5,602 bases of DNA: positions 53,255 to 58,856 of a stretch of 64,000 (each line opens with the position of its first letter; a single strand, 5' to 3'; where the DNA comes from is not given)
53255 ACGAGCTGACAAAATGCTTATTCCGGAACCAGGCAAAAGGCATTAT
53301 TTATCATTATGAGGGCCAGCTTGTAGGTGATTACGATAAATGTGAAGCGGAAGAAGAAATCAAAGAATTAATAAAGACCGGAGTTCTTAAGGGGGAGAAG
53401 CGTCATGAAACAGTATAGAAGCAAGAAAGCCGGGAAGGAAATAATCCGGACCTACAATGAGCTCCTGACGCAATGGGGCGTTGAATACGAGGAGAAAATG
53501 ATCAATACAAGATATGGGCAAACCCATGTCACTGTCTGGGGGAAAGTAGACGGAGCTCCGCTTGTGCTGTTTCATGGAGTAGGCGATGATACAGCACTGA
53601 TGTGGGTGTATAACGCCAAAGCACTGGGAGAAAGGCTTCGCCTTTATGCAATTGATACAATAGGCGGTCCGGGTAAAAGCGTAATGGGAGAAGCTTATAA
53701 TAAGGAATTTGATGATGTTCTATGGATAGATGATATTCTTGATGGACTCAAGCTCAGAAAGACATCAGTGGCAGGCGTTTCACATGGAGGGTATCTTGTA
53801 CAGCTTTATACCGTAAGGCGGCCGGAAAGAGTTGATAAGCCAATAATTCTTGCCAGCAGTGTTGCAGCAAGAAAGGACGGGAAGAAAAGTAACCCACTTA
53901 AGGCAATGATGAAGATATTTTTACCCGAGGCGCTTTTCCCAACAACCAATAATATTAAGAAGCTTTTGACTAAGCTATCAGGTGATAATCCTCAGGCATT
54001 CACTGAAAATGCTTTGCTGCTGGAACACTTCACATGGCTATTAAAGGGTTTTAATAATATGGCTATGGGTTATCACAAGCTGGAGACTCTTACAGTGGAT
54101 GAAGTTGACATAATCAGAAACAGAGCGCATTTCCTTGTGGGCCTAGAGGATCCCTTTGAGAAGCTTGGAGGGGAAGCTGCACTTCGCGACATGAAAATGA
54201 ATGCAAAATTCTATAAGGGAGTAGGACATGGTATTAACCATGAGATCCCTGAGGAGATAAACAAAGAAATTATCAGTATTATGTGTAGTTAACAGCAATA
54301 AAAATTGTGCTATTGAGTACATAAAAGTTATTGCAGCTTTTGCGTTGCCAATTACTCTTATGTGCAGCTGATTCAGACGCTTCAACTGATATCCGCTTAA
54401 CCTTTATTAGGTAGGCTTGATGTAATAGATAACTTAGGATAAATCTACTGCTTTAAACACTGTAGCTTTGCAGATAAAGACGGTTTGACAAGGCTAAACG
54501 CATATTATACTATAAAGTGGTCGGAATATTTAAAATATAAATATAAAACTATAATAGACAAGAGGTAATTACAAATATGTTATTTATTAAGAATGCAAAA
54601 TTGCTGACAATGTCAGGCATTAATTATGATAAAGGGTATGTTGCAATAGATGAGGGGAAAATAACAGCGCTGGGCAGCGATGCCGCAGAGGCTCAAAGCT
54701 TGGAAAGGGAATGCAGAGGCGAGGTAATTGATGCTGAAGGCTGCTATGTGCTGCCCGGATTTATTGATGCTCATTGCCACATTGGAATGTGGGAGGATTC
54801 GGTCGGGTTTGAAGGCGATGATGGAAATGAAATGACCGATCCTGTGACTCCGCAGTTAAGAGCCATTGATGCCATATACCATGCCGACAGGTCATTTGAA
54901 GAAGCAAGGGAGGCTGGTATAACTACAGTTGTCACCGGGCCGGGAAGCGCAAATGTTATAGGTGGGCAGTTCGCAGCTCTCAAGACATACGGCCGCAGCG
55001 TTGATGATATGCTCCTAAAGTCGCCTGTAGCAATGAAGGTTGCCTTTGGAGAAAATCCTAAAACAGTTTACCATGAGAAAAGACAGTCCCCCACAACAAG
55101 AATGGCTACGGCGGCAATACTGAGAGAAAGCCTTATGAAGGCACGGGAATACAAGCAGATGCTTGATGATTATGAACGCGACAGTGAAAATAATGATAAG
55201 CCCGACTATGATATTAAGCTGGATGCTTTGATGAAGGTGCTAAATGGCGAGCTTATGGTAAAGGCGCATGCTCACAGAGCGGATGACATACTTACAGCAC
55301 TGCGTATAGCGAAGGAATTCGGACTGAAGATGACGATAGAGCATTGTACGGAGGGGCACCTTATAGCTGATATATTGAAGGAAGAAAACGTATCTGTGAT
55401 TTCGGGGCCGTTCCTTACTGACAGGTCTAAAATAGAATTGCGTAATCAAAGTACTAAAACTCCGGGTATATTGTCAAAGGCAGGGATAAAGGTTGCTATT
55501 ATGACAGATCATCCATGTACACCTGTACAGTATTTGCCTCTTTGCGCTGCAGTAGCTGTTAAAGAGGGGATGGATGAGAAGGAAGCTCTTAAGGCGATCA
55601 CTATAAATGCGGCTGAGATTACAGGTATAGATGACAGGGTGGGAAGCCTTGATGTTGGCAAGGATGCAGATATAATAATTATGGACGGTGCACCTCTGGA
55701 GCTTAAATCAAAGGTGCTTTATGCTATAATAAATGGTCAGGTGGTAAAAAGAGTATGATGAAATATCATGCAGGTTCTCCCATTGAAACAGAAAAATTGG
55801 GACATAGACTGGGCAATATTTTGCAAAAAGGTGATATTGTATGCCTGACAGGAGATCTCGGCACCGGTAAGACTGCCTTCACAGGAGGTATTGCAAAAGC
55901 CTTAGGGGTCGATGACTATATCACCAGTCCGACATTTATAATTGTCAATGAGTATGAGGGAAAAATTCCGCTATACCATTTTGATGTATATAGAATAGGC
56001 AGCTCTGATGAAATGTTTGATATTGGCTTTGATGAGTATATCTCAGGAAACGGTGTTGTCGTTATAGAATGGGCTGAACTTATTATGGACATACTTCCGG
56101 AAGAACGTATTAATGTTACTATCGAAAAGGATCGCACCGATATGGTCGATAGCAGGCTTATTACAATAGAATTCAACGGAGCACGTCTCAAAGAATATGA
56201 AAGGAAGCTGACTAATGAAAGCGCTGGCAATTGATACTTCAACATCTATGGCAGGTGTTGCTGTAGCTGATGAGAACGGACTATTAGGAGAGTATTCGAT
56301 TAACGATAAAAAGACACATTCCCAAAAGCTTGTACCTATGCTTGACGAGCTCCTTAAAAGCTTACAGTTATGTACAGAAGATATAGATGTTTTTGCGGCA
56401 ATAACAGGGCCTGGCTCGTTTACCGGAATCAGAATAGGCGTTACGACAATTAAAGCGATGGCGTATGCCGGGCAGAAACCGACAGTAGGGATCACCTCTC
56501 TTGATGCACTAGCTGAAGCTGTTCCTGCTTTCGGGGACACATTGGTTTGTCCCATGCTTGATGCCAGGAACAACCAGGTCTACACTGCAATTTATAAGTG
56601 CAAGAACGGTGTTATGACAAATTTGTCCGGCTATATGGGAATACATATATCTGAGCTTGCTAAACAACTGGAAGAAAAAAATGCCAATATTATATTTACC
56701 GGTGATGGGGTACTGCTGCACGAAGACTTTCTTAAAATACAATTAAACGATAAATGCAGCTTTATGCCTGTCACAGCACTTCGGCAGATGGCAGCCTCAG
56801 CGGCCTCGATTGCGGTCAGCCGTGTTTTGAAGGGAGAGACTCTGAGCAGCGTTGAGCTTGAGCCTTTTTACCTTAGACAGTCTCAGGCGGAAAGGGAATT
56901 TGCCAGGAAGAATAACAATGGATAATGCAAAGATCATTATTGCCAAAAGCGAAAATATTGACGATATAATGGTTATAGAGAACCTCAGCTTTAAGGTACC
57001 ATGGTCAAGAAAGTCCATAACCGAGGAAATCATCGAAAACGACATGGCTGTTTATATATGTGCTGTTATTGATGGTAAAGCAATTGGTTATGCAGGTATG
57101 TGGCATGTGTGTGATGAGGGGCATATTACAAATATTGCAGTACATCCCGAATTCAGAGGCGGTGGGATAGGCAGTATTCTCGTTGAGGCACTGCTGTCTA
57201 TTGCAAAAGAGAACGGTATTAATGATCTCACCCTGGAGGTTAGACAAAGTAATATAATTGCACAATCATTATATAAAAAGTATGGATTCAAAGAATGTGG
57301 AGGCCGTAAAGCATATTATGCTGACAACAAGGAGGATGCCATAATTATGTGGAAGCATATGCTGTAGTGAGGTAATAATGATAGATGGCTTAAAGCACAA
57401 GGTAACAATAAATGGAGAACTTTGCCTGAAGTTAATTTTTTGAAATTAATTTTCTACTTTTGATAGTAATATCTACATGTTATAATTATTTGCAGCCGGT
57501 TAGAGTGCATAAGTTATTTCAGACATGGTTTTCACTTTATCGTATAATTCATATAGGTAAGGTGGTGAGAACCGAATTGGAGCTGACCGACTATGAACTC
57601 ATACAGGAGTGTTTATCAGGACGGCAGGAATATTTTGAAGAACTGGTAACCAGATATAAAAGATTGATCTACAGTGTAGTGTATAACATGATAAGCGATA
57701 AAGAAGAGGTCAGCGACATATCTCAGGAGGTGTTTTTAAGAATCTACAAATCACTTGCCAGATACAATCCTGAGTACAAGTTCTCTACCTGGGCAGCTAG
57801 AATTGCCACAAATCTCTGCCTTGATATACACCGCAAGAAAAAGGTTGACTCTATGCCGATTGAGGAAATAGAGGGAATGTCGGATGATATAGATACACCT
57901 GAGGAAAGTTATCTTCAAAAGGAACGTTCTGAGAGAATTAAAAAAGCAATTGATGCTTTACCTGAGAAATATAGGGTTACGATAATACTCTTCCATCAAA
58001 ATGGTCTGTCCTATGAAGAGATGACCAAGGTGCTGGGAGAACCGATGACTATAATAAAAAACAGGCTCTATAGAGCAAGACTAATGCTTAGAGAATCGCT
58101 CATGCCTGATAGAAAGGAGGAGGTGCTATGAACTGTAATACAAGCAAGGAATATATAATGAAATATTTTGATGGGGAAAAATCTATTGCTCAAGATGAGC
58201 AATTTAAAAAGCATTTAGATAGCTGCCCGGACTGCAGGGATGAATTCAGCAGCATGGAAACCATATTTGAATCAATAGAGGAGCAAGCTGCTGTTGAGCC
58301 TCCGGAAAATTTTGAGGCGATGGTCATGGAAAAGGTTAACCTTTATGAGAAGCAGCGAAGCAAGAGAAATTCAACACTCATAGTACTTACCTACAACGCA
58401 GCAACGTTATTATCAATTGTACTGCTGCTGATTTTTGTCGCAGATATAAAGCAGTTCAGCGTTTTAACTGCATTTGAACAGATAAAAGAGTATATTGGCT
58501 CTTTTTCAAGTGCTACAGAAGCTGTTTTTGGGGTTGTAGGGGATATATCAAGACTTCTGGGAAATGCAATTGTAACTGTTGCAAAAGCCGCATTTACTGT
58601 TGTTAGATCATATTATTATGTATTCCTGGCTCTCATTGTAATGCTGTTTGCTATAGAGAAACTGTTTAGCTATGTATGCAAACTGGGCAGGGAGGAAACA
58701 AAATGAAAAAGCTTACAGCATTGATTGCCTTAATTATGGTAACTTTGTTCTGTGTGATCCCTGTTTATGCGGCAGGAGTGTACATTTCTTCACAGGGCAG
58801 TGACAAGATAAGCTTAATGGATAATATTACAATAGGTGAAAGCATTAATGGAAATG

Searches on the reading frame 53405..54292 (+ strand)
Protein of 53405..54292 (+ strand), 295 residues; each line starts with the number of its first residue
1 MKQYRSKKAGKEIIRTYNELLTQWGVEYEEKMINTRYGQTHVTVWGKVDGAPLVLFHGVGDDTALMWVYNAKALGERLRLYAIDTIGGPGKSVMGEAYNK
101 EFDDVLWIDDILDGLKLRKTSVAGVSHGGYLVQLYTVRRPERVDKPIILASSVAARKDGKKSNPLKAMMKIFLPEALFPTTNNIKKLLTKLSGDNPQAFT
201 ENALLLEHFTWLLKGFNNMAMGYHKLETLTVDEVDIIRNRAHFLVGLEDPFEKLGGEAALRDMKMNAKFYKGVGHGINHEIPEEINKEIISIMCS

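Call 65: search_protein_families(library=pfam, proteins=[window:53405-54292:+], max_evalue=0.0001)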
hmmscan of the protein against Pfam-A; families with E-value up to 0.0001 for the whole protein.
window:53405-54292:+ (295 aa): 3 families
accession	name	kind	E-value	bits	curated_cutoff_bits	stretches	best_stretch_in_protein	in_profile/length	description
PF00561.26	Abhydrolase_1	-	7.8e-08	32.7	25.8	1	52-151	2-102/245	alpha/beta hydrolase fold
PF12697.13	Abhydrolase_6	-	2.3e-06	28.9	26.3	1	53-286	1-215/217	Alpha/beta hydrolase family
PF12146.15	Hydrolase_4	-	2e-05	24.4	27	1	53-187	7-143/239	Serine aminopeptidase, S33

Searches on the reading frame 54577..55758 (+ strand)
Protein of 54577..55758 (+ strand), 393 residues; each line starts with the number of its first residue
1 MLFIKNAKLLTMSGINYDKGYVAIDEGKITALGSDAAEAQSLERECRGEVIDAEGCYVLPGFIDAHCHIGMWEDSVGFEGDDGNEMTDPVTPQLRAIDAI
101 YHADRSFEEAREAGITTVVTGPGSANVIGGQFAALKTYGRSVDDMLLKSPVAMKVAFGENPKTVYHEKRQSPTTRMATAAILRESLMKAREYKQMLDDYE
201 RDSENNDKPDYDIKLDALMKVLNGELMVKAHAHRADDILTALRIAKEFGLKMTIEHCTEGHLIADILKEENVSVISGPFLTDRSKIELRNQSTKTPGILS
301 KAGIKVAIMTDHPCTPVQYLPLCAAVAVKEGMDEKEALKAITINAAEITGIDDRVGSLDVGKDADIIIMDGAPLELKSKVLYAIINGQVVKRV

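Call 65: search_protein_families(library=pfam, proteins=[window:54577-55758:+], max_evalue=0.0001)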
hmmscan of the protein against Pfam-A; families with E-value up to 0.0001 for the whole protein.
window:54577-55758:+ (393 aa): 2 families
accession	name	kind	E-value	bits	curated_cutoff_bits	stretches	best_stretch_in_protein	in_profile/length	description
PF01979.26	Amidohydro_1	-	3.8e-23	82.7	25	1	57-390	1-345/345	Amidohydrolase family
PF07969.17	Amidohydro_3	-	4.1e-22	79.7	29.7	2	297-390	360-471/472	Amidohydrolase family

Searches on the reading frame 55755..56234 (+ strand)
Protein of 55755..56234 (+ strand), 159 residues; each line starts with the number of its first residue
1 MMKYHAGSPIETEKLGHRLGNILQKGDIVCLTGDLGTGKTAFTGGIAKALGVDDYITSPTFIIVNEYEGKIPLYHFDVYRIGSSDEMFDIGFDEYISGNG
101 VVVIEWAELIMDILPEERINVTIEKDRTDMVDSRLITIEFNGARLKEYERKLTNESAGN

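Call 65: search_protein_families(library=pfam, proteins=[window:55755-56234:+], max_evalue=0.0001)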
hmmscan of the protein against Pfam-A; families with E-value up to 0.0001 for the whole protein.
window:55755-56234:+ (159 aa): 1 family
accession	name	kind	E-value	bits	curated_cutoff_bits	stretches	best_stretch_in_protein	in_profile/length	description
PF02367.23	TsaE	-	6.5e-42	142.9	26.6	1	9-127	4-122/128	Threonylcarbamoyl adenosine biosynthesis protein TsaE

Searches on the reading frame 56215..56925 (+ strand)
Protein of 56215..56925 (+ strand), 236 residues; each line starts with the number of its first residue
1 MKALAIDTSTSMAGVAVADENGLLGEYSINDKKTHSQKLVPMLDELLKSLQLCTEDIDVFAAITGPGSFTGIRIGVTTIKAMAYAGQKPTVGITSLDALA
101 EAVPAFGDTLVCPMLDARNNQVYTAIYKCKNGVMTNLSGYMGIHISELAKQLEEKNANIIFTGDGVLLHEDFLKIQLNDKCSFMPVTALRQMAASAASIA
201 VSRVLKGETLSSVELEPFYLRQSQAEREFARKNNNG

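Call 65: search_protein_families(library=pfam, proteins=[window:56215-56925:+], max_evalue=0.0001)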
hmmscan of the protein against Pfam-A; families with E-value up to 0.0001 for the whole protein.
window:56215-56925:+ (236 aa): 1 family
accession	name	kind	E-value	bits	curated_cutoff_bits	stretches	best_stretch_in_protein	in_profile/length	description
PF00814.31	TsaD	-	8e-28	98.3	24.8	1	29-198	8-199/264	tRNA N6-adenosine threonylcarbamoyltransferase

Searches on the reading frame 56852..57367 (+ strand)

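Call 67: search_protein_families(library=pfam, proteins=[window:56852-57367:+], max_evalue=0.0001)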
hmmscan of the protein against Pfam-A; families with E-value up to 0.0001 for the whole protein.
window:56852-57367:+ (171 aa): 6 families
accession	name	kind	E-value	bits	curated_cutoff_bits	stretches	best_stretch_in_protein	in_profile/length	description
PF00583.31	Acetyltransf_1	-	7.5e-22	78.2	20.7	1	37-146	2-116/116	Acetyltransferase (GNAT) family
PF13508.13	Acetyltransf_7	-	4.7e-17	62.6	27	1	68-148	5-84/84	Acetyltransferase (GNAT) domain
PF13673.13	Acetyltransf_10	-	4.6e-15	56.2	23.6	1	51-150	17-111/128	Acetyltransferase (GNAT) domain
PF08445.16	FR47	-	2.9e-09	37.2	22.1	1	88-149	20-80/86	FR47-like protein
PF13302.13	Acetyltransf_3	-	3.1e-07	31.6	25.4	1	63-147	49-138/138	Acetyltransferase (GNAT) domain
PF13420.13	Acetyltransf_4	-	2.9e-05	24.6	24.3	1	62-161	46-149/155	Acetyltransferase (GNAT) domain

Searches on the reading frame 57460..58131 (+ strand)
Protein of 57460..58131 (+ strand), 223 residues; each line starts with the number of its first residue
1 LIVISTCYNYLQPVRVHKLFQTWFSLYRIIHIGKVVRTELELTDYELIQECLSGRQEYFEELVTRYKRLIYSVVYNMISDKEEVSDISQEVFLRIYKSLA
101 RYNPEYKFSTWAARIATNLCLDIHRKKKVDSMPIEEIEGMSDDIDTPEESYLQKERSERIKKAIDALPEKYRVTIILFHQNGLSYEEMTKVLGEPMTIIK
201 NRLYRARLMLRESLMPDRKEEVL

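Call 67: search_protein_families(library=pfam, proteins=[window:57460-58131:+], max_evalue=0.0001)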
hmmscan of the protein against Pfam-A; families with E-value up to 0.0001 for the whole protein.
window:57460-58131:+ (223 aa): 2 families
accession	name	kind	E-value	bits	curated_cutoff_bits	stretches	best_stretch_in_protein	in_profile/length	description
PF04542.20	Sigma70_r2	-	2.2e-18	66.2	24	1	62-128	1-69/71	Sigma-70 region 2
PF08281.18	Sigma70_r4_2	-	1.5e-09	37.8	25.7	1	158-210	2-54/54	Sigma-70, region 4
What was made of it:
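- An ECF sigma / anti-sigma pair lies in the window at 57460-58706 (call 67).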

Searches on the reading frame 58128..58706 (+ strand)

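Call 67: search_protein_families(library=pfam, proteins=[window:58128-58706:+], max_evalue=0.0001)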
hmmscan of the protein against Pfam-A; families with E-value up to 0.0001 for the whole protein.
window:58128-58706:+ (192 aa): 1 family
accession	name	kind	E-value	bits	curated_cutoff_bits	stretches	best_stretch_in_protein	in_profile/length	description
PF13490.11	zf-HC2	-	1.7e-06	28.5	22.2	1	3-37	1-35/35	Putative zinc-finger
